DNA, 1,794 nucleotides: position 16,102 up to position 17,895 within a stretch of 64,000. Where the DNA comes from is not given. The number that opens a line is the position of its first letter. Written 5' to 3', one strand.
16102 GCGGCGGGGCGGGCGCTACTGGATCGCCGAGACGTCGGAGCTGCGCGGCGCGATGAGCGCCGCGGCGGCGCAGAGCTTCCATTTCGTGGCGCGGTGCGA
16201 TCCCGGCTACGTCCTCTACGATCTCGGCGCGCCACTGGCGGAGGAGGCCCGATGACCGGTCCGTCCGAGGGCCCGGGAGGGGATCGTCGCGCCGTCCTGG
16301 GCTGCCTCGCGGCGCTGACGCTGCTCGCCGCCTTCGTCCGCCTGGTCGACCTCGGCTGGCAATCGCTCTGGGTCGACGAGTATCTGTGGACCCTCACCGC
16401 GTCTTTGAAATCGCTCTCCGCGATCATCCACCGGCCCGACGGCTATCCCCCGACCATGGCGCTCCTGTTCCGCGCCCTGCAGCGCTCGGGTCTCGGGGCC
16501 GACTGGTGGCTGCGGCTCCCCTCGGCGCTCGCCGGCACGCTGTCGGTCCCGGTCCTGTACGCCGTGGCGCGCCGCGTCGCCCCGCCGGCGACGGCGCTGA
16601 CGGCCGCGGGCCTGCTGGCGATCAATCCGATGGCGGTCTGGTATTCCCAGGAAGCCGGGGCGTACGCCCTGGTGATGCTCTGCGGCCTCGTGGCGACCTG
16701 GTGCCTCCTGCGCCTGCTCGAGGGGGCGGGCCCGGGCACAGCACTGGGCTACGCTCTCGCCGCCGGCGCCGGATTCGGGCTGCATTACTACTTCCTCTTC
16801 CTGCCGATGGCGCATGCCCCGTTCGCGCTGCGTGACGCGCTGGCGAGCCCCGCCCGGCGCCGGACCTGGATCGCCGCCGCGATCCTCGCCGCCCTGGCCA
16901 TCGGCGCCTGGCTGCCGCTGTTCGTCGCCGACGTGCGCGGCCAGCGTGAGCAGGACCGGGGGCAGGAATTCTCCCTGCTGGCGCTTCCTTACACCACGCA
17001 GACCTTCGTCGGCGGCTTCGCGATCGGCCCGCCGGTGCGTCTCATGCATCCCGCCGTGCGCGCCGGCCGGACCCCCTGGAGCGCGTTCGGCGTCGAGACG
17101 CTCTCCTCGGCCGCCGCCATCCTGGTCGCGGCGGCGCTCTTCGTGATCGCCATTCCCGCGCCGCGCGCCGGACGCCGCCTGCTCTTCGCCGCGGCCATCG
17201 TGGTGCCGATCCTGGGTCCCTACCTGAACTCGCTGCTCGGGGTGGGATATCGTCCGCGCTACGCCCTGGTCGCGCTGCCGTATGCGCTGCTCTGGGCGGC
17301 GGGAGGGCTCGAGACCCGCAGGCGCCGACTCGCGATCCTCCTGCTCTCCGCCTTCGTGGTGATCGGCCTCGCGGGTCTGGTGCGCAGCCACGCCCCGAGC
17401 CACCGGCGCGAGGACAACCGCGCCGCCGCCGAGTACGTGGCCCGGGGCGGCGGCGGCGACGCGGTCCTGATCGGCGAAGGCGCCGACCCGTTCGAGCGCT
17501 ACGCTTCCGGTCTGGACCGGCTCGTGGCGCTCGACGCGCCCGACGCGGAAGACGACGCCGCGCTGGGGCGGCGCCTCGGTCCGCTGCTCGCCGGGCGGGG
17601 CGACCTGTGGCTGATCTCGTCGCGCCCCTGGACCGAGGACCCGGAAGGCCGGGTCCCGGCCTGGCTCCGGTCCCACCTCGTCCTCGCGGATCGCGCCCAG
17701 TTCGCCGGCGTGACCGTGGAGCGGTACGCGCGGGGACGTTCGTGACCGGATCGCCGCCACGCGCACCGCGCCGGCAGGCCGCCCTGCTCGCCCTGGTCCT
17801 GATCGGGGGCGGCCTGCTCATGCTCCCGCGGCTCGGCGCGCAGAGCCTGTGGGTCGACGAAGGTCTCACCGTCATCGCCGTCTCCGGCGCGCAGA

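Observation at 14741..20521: Triple tandem array of PMT/ArnT-like GT-C paralogs plus a GT87-like gene, all translationally coupled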

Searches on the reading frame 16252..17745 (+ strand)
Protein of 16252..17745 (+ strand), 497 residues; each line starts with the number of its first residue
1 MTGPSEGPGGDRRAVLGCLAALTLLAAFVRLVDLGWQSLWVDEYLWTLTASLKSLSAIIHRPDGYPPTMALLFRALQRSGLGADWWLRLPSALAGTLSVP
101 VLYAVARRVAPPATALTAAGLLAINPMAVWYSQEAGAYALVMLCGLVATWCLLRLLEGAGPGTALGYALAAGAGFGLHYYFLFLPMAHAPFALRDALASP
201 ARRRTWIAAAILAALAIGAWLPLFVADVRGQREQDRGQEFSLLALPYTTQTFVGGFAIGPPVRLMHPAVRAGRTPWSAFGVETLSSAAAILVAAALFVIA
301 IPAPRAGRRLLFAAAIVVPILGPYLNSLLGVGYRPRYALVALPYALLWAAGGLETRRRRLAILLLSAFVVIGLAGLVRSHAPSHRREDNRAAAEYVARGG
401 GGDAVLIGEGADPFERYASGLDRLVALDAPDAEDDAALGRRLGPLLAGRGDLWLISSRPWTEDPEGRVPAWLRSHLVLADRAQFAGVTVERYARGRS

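Call 5: search_protein_families(library=pfam, proteins=[window:16252-17745:+], max_evalue=0.1)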
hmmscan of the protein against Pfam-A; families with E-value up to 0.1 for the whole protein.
window:16252-17745:+ (497 aa): 1 family
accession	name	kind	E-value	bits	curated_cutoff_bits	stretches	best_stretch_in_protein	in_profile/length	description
PF13231.12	PMT_2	-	1.3e-10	42.1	26.1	1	82-217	19-153/160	Dolichyl-phosphate-mannose-protein mannosyltransferase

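Call 6: search_protein_families(library=ncbifam, proteins=[window:16252-17745:+], max_evalue=0.1)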
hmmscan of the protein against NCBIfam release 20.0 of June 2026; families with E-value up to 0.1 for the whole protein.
window:16252-17745:+ (497 aa): 3 families
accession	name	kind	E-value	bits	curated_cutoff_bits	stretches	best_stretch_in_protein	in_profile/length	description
TIGR03663.1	TIGR03663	subfamily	3.8e-07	29.5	126.25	1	19-171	4-152/435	flippase activity-associated protein Agl23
NF052499.1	MnslTaseMT1671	equivalog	9.1e-06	24.4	900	1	21-226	31-238/523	mannosyltransferase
TIGR04154.1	archaeo_STT3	subfamily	0.0081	14.5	450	1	91-130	102-141/831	oligosaccharyl transferase, archaeosortase A system-associated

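Call 14: search_solved_structures(query=window:16252-17745:+, max_evalue=10, show_alignments=2)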
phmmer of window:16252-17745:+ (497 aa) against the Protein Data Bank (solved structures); distinct sequences matched with E-value up to 10: 1.
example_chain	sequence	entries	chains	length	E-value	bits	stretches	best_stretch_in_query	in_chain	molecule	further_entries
6u5b_0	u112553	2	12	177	0.23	13.3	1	17-101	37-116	Tri2 PA0619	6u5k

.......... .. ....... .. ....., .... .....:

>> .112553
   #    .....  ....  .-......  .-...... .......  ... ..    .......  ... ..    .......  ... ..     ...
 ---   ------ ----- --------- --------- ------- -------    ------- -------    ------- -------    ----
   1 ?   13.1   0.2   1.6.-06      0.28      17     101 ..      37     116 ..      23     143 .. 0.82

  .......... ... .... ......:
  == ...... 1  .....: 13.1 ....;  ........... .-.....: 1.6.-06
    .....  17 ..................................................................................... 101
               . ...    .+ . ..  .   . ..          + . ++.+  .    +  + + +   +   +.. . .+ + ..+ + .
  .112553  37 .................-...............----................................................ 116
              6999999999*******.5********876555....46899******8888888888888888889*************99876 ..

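Call 16: find_encoding_contigs(protein=window:16252-17745:+, flank=10000, max_places=6)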
Protein window:16252-17745:+ (497 aa): 2 contigs read that carry it; 2 places shown.
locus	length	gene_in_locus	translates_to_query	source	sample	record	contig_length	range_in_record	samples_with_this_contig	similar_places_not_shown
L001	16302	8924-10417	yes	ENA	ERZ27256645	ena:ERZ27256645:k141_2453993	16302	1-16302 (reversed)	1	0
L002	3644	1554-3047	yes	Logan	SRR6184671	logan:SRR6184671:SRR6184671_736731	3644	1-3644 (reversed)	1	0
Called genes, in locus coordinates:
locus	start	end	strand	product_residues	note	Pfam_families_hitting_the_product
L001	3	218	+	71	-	?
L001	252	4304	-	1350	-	PF11721:Malectin, PF11617:Cu-binding_MopE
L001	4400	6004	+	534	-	PF00884:Sulfatase (faint), PF01663:Phosphodiest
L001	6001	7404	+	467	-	PF01522:Polysacc_deac_1, PF12680:SnoaL_2, PF14534:DUF4440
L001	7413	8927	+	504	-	PF13231:PMT_2, PF02366:PMT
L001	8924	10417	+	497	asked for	PF13231:PMT_2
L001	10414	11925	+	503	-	PF13231:PMT_2 (weak)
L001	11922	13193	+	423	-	PF09594:GT87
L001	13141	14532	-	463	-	PF01266:DAO (weak), PF01593:Amino_oxidase, PF13450:NAD_binding_8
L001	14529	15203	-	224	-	PF25084:LbH_EIF2B, PF25087:GMPPB_C (faint), PF14602:Hexapep_2 (faint), PF00132:Hexapep (weak)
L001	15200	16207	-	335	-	PF01118:Semialdhyde_dh (weak), PF01408:GFO_IDH_MocA, PF22725:GFO_IDH_MocA_C3, PF02894:GFO_IDH_MocA_C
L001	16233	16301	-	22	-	?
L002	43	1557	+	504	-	PF13231:PMT_2, PF02366:PMT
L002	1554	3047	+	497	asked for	PF13231:PMT_2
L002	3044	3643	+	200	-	?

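Call 17: find_homologous_proteins(query=window:16252-17745:+)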
Query window:16252-17745:+ (497 aa): 278 proteins with E <= 0.001 among 8000 candidates; the best 120 are listed.
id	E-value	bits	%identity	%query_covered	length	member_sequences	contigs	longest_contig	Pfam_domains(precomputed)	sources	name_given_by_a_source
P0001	0.0e+0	1074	100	100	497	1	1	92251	PF13231.13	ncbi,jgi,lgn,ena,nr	ncbi:MAG TPA: glycosyltransferase family 39 protein [Patescibacteria group bacterium]|nr:glycosyltra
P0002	5.7e-264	895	84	100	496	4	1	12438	PF13231.13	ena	-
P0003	2.5e-262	889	82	100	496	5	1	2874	PF13231.13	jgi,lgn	jgi:4-amino-4-deoxy-L-arabinose transferase-like glycosyltransferase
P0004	2.4e-257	873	83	98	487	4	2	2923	PF13231.13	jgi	jgi:4-amino-4-deoxy-L-arabinose transferase-like glycosyltransferase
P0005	2.3e-256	869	81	100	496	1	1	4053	PF13231.13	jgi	jgi:4-amino-4-deoxy-L-arabinose transferase-like glycosyltransferase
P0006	1.6e-205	702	69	97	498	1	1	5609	PF13231.13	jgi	jgi:4-amino-4-deoxy-L-arabinose transferase-like glycosyltransferase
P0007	1.5e-177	609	62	98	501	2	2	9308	PF13231.13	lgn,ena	-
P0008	4.5e-177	608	84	64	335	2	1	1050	-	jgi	jgi:hypothetical protein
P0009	1.3e-175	603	61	96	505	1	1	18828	PF13231.13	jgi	jgi:mannosyltransferase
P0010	1.1e-174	600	60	97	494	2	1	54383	PF13231.13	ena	-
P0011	1.0e-156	541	55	94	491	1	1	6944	PF02366.25,PF13231.13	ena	-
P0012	3.4e-149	516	55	92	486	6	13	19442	PF02366.25,PF13231.13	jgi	jgi:4-amino-4-deoxy-L-arabinose transferase-like glycosyltransferase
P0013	2.3e-145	503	53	99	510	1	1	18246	PF13231.13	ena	-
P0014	5.0e-143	496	55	96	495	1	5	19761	PF13231.13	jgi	jgi:4-amino-4-deoxy-L-arabinose transferase-like glycosyltransferase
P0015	6.3e-142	492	54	96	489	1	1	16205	PF13231.13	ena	-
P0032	6.2e-113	396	47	94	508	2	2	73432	PF13231.13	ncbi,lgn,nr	ncbi:MAG: glycosyltransferase family 39 protein [Deltaproteobacteria bacterium]|nr:glycosyltransfera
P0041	5.5e-105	370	45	95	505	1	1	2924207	PF13231.13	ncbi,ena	-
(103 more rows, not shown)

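Call 18: find_encoding_contigs(protein=P0010, flank=10000, max_places=1)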
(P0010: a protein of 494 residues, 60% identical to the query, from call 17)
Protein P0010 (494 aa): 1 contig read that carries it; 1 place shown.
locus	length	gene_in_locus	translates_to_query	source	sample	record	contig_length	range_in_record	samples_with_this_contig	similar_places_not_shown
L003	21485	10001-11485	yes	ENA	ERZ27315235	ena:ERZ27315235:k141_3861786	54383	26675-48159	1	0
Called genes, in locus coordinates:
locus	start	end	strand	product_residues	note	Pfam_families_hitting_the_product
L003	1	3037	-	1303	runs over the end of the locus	PF11721:Malectin, PF11617:Cu-binding_MopE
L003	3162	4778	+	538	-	PF00884:Sulfatase (faint), PF01663:Phosphodiest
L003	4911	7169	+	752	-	PF07995:GSDH, PF00801:PKD, PF18911:PKD_4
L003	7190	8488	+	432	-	PF01522:Polysacc_deac_1, PF12680:SnoaL_2, PF14534:DUF4440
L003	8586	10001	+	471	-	PF13231:PMT_2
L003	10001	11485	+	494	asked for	PF13231:PMT_2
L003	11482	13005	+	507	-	PF13231:PMT_2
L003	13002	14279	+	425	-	PF09594:GT87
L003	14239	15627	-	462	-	PF00070:Pyr_redox (faint), PF01266:DAO, PF01593:Amino_oxidase, PF07992:Pyr_redox_2 (faint), PF13450:NAD_binding_8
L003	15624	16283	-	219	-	PF25084:LbH_EIF2B (weak), PF25087:GMPPB_C (faint), PF14602:Hexapep_2 (faint), PF00132:Hexapep (weak)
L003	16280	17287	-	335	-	PF01118:Semialdhyde_dh (weak), PF01408:GFO_IDH_MocA, PF03435:Sacchrp_dh_NADP (weak), PF22725:GFO_IDH_MocA_C3, PF02894:GFO_IDH_MocA_C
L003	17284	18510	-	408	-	PF01041:DegT_DnrJ_EryC1, PF01053:Cys_Met_Meta_PP (weak)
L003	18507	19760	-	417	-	PF02350:Epimerase_2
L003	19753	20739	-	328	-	PF01522:Polysacc_deac_1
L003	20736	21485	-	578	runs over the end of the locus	PF01522:Polysacc_deac_1, PF11959:DUF3473, PF00535:Glycos_transf_2, PF10111:Glyco_tranf_2_2 (weak)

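Call 19: find_encoding_contigs(protein=P0032, flank=10000, max_places=1)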
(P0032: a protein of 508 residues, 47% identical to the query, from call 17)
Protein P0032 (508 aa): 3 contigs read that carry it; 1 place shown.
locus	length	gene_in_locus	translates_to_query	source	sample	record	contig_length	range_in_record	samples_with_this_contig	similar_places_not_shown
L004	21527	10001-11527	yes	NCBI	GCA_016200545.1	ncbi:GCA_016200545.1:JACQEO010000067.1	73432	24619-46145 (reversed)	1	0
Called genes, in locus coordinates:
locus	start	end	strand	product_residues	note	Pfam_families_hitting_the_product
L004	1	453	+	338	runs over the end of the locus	PF08100:Dimerisation, PF00891:Methyltransf_2, PF13489:Methyltransf_23, PF05175:MTS, PF13847:Methyltransf_31, PF08241:Methyltransf_11, PF08242:Methyltransf_12, PF13649:Methyltransf_25, +1 more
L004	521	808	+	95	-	-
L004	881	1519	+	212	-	PF00881:Nitroreductase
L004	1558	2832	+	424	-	PF07690:MFS_1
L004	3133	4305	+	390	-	PF02463:SMC_N (faint), PF11398:DUF2813 (faint), PF13304:AAA_21, PF13175:AAA_15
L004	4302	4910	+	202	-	PF14103:DUF4276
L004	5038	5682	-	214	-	PF01209:Ubie_methyltran, PF13489:Methyltransf_23, PF24675:NpmA (weak), PF05175:MTS (weak), PF13649:Methyltransf_25, PF13847:Methyltransf_31, PF08241:Methyltransf_11, PF08242:Methyltransf_12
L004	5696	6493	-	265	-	PF01209:Ubie_methyltran, PF13489:Methyltransf_23, PF13847:Methyltransf_31, PF08241:Methyltransf_11, PF08242:Methyltransf_12, PF13649:Methyltransf_25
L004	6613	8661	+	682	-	PF02554:CstA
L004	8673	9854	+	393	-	PF08495:FIST, PF10442:FIST_C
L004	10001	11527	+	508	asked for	PF13231:PMT_2 (weak)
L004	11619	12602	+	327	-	PF00296:Bac_luciferase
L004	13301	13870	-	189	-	PF19502:DUF6036 (weak)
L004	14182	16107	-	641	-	PF02771:Acyl-CoA_dh_N, PF02770:Acyl-CoA_dh_M, PF00441:Acyl-CoA_dh_1, PF08028:Acyl-CoA_dh_2 (weak), PF21263:Acyl-CoA-dh_C (faint), PF21343:ACAD9-ACADV_C (weak)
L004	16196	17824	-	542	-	PF00501:AMP-binding, PF13193:AMP-binding_C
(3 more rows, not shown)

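Call 20: find_encoding_contigs(protein=P0041, flank=10000, max_places=1)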
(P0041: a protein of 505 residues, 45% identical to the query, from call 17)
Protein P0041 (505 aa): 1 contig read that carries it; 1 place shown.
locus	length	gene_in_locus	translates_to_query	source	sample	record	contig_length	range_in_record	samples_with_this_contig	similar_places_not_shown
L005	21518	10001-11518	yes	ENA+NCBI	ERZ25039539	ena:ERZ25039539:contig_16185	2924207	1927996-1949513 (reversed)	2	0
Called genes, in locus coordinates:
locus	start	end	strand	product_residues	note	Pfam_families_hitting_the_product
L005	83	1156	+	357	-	-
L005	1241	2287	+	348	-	PF08100:Dimerisation, PF00891:Methyltransf_2, PF13489:Methyltransf_23, PF05175:MTS, PF08241:Methyltransf_11, PF08242:Methyltransf_12, PF13649:Methyltransf_25, PF13847:Methyltransf_31, +1 more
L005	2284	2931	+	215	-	PF00881:Nitroreductase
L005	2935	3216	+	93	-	-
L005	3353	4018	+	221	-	PF00881:Nitroreductase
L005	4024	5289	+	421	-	PF07690:MFS_1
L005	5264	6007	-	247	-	PF01209:Ubie_methyltran, PF13489:Methyltransf_23, PF13847:Methyltransf_31, PF08241:Methyltransf_11, PF08242:Methyltransf_12, PF13649:Methyltransf_25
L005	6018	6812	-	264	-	PF01135:PCMT (weak), PF03141:Methyltransf_29 (faint), PF13489:Methyltransf_23, PF01209:Ubie_methyltran, PF13847:Methyltransf_31, PF08241:Methyltransf_11, PF08242:Methyltransf_12, PF13649:Methyltransf_25, +1 more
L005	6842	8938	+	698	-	PF02554:CstA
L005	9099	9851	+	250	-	PF01814:Hemerythrin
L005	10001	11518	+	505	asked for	PF13231:PMT_2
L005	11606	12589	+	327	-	PF00296:Bac_luciferase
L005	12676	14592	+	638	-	PF02705:K_trans, PF22776:K_trans_C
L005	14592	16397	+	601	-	PF00999:Na_H_Exchanger, PF02254:TrkA_N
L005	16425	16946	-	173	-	PF13302:Acetyltransf_3, PF00583:Acetyltransf_1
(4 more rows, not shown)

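Call 23: search_solved_structures(query=A1, max_evalue=1, show_alignments=3)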
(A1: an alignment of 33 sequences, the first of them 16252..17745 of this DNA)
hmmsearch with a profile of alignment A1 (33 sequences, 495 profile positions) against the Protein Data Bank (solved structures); distinct sequences matched with E-value up to 1: 1.
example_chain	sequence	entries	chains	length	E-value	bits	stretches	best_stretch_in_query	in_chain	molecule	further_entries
7mjs_X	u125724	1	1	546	0.17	13.7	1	200-295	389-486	Major Facilitator Superfamily Domain containing 2A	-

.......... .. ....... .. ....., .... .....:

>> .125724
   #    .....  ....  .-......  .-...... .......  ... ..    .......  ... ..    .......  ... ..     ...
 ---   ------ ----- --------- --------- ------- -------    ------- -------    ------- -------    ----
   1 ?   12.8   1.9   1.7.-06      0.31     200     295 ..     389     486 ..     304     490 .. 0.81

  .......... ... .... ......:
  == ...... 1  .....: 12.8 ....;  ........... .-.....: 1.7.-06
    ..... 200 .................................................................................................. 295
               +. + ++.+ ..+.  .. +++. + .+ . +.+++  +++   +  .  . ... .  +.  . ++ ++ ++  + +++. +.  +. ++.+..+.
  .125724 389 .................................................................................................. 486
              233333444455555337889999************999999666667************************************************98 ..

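Call 32: predict_structure(alignment_id=A1)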
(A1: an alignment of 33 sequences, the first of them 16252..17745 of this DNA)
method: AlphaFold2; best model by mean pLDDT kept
length: 497 residues; sequences in the alignment: 33
mean_pLDDT: 91.7   pTM: 0.92
mean pLDDT of the five models: 91.7, 91.7, 91.7, 90.6, 90.4
residues with pLDDT >= 90: 376; 70-90: 98; 50-70: 17; < 50: 6
segments of 3 or more residues with pLDDT < 50: 1-5
pLDDT, mean of each block of 10 residues (from residue 1): 53 92 97 90 93 94 87 97 97 98 97 97 97 96 99 97 97 95 98 97 96 96 82 76 89 90 74 69 88 97 88 97 90 91 98 96 98 93 89 96 94 95 94 94 91 93 91 96 95 77
secondary structure, 60 per line:
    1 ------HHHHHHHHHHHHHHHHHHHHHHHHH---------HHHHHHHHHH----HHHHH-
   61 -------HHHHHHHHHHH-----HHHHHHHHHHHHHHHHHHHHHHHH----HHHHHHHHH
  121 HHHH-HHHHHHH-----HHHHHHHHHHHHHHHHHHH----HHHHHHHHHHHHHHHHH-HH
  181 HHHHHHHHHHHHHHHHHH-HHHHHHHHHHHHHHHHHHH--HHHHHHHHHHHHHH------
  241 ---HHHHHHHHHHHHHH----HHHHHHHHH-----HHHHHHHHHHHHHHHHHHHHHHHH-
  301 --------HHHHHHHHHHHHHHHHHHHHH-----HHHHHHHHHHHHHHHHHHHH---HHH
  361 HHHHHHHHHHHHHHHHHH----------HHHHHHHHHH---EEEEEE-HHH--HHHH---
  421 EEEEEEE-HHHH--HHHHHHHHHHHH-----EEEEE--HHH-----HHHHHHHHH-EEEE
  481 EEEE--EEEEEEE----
elements in order: H7-31 H41-50 H55-59 H68-78 H84-107 H112-124 H126-132 H138-156 H161-177 H179-198 H200-218 H221-234 H244-257 H262-270 H276-299 H309-329 H335-354 H358-378 H389-398 E402-407 H414-417 E421-427 H429-432 H435-446 E452-456 H467-475 E477-484 E487-493

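Call 38: fold_search(model_id=the predicted structure, library=pdb)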
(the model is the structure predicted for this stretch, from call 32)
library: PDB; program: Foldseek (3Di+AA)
matches with E <= 10: 473; with E <= 0.001: 32
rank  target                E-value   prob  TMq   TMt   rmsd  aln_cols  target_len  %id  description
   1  6s7o_A                2.8e-08  1.00  0.52  0.41  12.4       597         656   13  Cryo-EM structure of human oligosaccharyltransferase complex OST-A (released 2019-12-18)
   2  8b6l_I                3.2e-08  1.00  0.52  0.39  14.7       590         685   13  Subtomogram average of the human Sec61-TRAP-OSTA-translocon (released 2022-12-07)
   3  7oci_F                4.8e-08  1.00  0.48  0.39  12.5       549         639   14  Cryo-EM structure of yeast Ost6p containing oligosaccharyltransferase complex (released 2022-02-16)
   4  6ezn_F                6.0e-08  1.00  0.48  0.39  11.9       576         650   13  Cryo-EM structure of the yeast oligosaccharyltransferase (OST) complex (released 2018-01-17)
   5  8agb_A                6.6e-08  1.00  0.49  0.40  12.5       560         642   13  Structure of yeast oligosaccharylransferase complex with lipid-linked oligosaccharide bound (released 2022-12-07)
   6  6ftg_5                1.3e-07  1.00  0.52  0.43  13.8       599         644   12  Subtomogram average of OST-containing ribosome-translocon complexes from canine rough microsomal membranes (released 2018-03-21)
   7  9n9j_I                1.5e-07  1.00  0.50  0.37  14.9       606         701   12  Structure of a GRP94 folding intermediate engaged with a CCDC134- and FKBP11-bound secretory translocon (released 2025-11-19)
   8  8age_A                1.9e-07  1.00  0.49  0.39  11.5       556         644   14  Structure of yeast oligosaccharylransferase complex with acceptor peptide bound (released 2022-12-07)
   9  8pn9_A                2.8e-07  1.00  0.51  0.41  11.0       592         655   13  Structure of human oligosaccharyltransferase OST-A complex bound to NGI-1 (released 2024-05-08)
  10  7e9s_A                3.1e-07  1.00  0.48  0.31  13.0       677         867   12  Archaeal oligosaccharyltransferase AglB from Archaeoglobus fulgidus in complex with an inhibitory peptide and a dolich (released 2021-09-08)
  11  6c26_A                5.1e-07  1.00  0.49  0.40  12.9       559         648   14  The Cryo-EM structure of a eukaryotic oligosaccharyl transferase complex (released 2018-01-31)
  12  6s7t_A                5.6e-07  1.00  0.49  0.37  12.6       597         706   12  Cryo-EM structure of human oligosaccharyltransferase complex OST-B (released 2019-12-18)
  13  9i5k_A                7.4e-07  1.00  0.50  0.50   6.3       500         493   13  Structure of the Chaetomium thermophilum Pmt4 homodimer (C2 symmetry) (released 2025-12-24)
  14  5gmy_A                8.1e-07  1.00  0.50  0.32  13.2       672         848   12  Crystal structure of the Archaeoglobus fulgidus oligosaccharyltransferase (O29867_ARCFU) tethered with an acceptor pep (released 2017-02-01)
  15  8agc_A                8.8e-07  1.00  0.48  0.36  12.2       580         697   13  Structure of yeast oligosaccharylransferase complex with lipid-linked oligosaccharide and non-acceptor peptide bound (released 2022-12-07)
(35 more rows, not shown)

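Call 67: list_cluster_members(proteins=[window:16252-17745:+, window:17742-19253:+, window:19250-20521:+, window:50476-51072:+, window:27007-28761:-])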
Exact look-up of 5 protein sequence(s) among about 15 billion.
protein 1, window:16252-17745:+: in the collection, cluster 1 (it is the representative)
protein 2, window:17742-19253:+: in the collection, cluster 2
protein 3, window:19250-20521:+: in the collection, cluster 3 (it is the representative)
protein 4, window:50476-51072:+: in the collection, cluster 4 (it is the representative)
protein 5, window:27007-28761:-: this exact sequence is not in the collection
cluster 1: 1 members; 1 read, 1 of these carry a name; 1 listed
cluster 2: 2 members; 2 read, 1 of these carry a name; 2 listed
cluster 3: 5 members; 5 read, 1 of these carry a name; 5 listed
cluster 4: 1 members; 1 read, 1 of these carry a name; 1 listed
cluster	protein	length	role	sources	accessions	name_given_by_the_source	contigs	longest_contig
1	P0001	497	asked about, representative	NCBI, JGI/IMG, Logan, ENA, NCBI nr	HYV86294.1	MAG TPA: glycosyltransferase family 39 protein [Patescibacteria group bacterium] | glycosyltransferase family 39 protein [Patescibacteria group bacterium]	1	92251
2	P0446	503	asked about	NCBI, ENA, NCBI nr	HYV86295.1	MAG TPA: glycosyltransferase family 39 protein [Patescibacteria group bacterium] | glycosyltransferase family 39 protein [Patescibacteria group bacterium]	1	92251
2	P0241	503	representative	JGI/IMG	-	-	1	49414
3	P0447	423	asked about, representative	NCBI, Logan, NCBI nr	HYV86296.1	MAG TPA: glycosyltransferase 87 family protein [Patescibacteria group bacterium] | glycosyltransferase 87 family protein [Patescibacteria group bacterium]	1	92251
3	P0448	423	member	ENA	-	-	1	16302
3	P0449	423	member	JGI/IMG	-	-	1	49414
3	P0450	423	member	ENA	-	-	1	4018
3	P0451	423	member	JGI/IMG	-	-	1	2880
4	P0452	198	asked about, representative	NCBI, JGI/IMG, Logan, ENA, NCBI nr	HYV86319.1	MAG TPA: recombination mediator RecR [Patescibacteria group bacterium] | recombination mediator RecR [Patescibacteria group bacterium]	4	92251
